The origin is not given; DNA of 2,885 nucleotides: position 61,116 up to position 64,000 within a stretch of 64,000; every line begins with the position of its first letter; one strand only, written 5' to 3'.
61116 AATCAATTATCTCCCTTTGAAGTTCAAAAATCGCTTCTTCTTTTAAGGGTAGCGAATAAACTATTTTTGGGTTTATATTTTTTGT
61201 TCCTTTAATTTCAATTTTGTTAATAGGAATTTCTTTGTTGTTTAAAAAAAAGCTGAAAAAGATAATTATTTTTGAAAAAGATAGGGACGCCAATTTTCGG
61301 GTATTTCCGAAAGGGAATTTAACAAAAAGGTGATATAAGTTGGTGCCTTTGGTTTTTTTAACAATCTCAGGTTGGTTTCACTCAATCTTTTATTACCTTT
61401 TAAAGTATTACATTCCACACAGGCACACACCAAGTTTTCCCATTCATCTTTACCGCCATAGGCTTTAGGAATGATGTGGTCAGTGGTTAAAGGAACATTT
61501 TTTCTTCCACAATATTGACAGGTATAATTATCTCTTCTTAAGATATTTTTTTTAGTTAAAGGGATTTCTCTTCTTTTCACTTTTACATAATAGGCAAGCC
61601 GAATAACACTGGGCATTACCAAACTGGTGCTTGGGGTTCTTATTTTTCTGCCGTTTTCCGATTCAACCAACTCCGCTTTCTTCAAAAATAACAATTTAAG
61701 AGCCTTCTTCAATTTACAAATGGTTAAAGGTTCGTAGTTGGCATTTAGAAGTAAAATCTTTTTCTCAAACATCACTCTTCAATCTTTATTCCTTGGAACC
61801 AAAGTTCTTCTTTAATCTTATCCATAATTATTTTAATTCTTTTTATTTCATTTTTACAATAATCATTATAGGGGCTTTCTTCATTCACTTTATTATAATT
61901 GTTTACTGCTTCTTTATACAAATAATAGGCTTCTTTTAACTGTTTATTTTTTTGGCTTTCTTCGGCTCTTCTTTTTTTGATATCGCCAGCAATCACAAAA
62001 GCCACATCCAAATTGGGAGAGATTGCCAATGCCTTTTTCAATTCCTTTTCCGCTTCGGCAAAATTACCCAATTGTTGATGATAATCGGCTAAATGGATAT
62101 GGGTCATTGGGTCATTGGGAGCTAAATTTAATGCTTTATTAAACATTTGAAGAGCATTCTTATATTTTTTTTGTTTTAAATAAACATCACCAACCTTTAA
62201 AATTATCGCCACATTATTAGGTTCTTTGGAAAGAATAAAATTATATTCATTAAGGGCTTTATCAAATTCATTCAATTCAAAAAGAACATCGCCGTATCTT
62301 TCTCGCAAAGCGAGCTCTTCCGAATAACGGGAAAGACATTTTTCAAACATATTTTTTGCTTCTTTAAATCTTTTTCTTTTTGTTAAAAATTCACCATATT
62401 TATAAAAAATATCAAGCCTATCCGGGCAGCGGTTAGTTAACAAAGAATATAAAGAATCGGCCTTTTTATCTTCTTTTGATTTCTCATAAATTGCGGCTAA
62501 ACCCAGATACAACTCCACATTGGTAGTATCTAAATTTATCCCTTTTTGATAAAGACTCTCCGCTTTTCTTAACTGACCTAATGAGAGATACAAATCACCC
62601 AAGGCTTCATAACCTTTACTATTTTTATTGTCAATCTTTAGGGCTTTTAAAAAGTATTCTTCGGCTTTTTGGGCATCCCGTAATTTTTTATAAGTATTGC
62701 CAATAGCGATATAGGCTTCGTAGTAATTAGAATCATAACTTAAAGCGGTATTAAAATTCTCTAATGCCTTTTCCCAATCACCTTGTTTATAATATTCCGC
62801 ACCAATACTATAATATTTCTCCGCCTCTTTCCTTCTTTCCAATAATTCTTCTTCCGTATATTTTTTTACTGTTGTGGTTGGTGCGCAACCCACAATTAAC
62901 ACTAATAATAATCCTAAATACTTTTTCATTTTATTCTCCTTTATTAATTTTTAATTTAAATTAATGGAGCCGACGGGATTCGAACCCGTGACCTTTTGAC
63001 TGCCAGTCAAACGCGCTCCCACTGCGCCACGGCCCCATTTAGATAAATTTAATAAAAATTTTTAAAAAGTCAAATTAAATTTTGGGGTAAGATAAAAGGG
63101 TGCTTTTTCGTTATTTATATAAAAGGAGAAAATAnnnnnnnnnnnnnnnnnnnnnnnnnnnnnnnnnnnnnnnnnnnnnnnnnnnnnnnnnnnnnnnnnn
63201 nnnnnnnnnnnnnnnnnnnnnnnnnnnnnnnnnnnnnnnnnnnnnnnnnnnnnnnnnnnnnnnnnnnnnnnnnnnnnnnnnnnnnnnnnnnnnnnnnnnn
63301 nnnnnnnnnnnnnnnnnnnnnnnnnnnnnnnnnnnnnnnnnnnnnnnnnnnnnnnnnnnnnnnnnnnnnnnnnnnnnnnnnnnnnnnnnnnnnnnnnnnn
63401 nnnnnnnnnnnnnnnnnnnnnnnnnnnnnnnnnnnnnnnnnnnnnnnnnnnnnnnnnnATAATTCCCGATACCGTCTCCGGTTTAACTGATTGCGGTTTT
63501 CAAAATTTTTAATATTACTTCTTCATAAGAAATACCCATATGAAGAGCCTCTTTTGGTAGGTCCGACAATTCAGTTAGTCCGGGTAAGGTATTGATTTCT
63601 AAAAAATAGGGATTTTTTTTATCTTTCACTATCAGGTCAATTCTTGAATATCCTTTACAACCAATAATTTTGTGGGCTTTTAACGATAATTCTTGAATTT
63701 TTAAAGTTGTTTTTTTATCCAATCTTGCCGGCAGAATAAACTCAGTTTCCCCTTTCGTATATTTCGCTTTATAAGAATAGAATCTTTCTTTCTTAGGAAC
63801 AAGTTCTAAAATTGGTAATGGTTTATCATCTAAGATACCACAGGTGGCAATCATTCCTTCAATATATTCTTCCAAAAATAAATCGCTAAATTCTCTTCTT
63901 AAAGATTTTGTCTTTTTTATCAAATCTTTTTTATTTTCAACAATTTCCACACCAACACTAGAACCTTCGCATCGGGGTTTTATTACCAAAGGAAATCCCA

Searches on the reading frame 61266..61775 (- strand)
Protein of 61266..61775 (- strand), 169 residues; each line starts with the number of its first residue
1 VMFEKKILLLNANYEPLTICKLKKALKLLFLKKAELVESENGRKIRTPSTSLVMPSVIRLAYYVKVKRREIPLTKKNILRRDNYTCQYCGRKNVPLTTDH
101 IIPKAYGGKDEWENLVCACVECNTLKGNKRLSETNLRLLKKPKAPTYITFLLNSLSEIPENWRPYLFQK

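Call 39: search_protein_families(library=ncbifam, proteins=[window:61266-61775:-], max_evalue=0.0001)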
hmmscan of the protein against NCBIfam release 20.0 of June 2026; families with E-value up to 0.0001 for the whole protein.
window:61266-61775:- (169 aa): 4 families
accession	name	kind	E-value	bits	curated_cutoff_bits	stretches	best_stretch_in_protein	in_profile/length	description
NF040563.1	guided_IscB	equivalog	2.6e-21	76.1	175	1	62-134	172-243/314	RNA-guided endonuclease IscB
NF049971.1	CRISPR_Cas9d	exception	1.8e-09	36.8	375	1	70-129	532-596/986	type II CRISPR RNA-guided endonuclease Cas9d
NF038221.1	IcmJ_DotN_IVB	equivalog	1e-05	25.2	100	1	55-123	15-81/205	type IVB secretion system protein IcmJDotN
NF058586.1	HNHNucHlpB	equivalog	1.9e-05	25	130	1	81-122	4-43/99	HNH nuclease-like protein HlpB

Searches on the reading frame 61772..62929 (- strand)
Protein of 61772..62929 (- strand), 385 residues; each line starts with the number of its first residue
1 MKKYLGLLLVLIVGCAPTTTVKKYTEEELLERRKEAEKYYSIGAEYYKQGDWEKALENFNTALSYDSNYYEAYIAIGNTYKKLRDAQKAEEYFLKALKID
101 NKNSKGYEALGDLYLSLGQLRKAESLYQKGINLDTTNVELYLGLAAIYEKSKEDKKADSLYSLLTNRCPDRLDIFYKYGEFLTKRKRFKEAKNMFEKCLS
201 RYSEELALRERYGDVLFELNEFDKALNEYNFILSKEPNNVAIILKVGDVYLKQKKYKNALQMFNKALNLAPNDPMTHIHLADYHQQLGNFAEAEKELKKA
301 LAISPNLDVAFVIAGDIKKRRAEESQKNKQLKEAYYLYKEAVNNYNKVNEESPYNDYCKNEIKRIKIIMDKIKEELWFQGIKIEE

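Call 26: search_protein_families(library=pfam, proteins=[window:61772-62929:-], max_evalue=0.001)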
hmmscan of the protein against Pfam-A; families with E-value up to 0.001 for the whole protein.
window:61772-62929:- (385 aa): 32 families (the best 25 are shown)
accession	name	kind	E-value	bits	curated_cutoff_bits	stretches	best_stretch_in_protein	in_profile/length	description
PF07719.23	TPR_2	-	3.2e-39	130.2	27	4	36-68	1-33/34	Tetratricopeptide repeat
PF00515.34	TPR_1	-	7.1e-32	108.4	27.8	3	36-69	1-34/34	Tetratricopeptide repeat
PF14559.12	TPR_19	-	4.2e-31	107.5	25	5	251-306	2-57/68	Tetratricopeptide repeat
PF13181.12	TPR_8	-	1.3e-30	103.4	25.7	3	70-103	1-34/34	Tetratricopeptide repeat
PF13414.12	TPR_11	-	5.4e-30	103.3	26.8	4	43-83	1-41/42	TPR repeat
PF13424.12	TPR_12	-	2.8e-29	101.6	30.1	4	240-304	2-75/77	Tetratricopeptide repeat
PF13428.12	TPR_14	-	1e-28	97.3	23.5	0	107-146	4-43/44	Tetratricopeptide repeat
PF13431.12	TPR_17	-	1.8e-23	81.2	24.4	1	92-124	1-33/34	Tetratricopeptide repeat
PF13432.12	TPR_16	-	8.7e-22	77.7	32.7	2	43-103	4-64/65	Tetratricopeptide repeat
PF13176.12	TPR_7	-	2.4e-16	58.8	27.9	0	108-137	3-34/36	Tetratricopeptide repeat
PF23914.1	TPR_CcmH_CycH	-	1.6e-14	54.4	42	2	97-202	43-151/158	Cytochrome c-type biogenesis protein H TPR domain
PF13374.12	TPR_10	-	3.5e-14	52.7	27.5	0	279-303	7-31/42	Tetratricopeptide repeat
PF13174.12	TPR_6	-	1.9e-12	47.4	26.3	0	244-272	4-32/33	Tetratricopeptide repeat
PF12895.13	ANAPC3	-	7.2e-12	45.9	27.2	1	240-300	24-82/82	Anaphase-promoting complex, cyclosome, subunit 3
PF13371.12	TPR_9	-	6e-10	39.4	35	1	249-310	4-65/73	Tetratricopeptide repeat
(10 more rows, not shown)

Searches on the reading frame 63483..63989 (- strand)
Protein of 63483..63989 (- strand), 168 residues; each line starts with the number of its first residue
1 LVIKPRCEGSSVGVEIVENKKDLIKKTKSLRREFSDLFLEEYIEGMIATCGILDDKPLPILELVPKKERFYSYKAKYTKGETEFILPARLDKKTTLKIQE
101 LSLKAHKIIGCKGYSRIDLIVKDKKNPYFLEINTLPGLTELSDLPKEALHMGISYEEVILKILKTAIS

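Call 39: search_protein_families(library=ncbifam, proteins=[window:63483-63989:-], max_evalue=0.0001)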
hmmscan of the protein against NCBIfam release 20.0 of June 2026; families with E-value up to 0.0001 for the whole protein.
window:63483-63989:- (168 aa): 33 families (the best 25 are shown)
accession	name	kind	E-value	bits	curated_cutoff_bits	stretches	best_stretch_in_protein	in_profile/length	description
NF002378.0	PRK01372.1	subfamily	2.4e-53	180.8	243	1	1-167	137-302/305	D-alanine--D-alanine ligase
NF011169.0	PRK14571.1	equivalog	1.6e-52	178.8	404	1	2-167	129-296/300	D-alanyl-alanine synthetase A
TIGR01205.1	D_ala_D_alaTIGR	subfamily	3.5e-45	154.4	245.65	1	1-166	149-317/318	D-alanine--D-alanine ligase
NF002528.0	PRK01966.1-4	subfamily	3.4e-35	121.6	262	1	2-167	188-359/366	D-alanine--D-alanine ligase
NF011170.0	PRK14572.1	equivalog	6.7e-35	120.8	489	1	2-166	175-345/351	D-alanyl-alanine synthetase A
NF000091.3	D_ala_D_ser_VanG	exception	2.3e-31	108.9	495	1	2-166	177-343/344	D-alanine--D-serine ligase VanG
NF002527.0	PRK01966.1-3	equivalog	1.4e-30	106.7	310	1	2-166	160-328/332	D-alanine--D-alanine ligase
NF002526.0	PRK01966.1-2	equivalog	1.3e-27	96.7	449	1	2-167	181-348/362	D-alanine--D-alanine ligase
NF002525.0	PRK01966.1-1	equivalog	6.1e-26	91.2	457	1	1-167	182-351/364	D-alanine--D-alanine ligase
NF000207.3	D_ala_D_ser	equivalog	6.3e-26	91.3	520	1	2-166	173-339/342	D-alanine--D-serine ligase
NF000036.1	D_ala_D_ser_VanE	exception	1.1e-23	83.9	700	1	2-167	174-341/352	D-alanine--D-serine ligase VanE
NF002529.0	PRK01966.1-5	equivalog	2.3e-22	79.4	472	1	2-165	170-335/348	D-alanine--D-alanine ligase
NF011167.0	PRK14569.1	equivalog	1.2e-21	77.3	410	1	2-166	134-295/296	D-alanyl-alanine synthetase A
NF000206.1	D_ala_D_lac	equivalog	4.2e-20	72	550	1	2-167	169-341/342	D-alanine--(R)-lactate ligase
NF011168.0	PRK14570.1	equivalog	7.5e-20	71.6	505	1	2-166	175-346/364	D-alanyl-alanine synthetase A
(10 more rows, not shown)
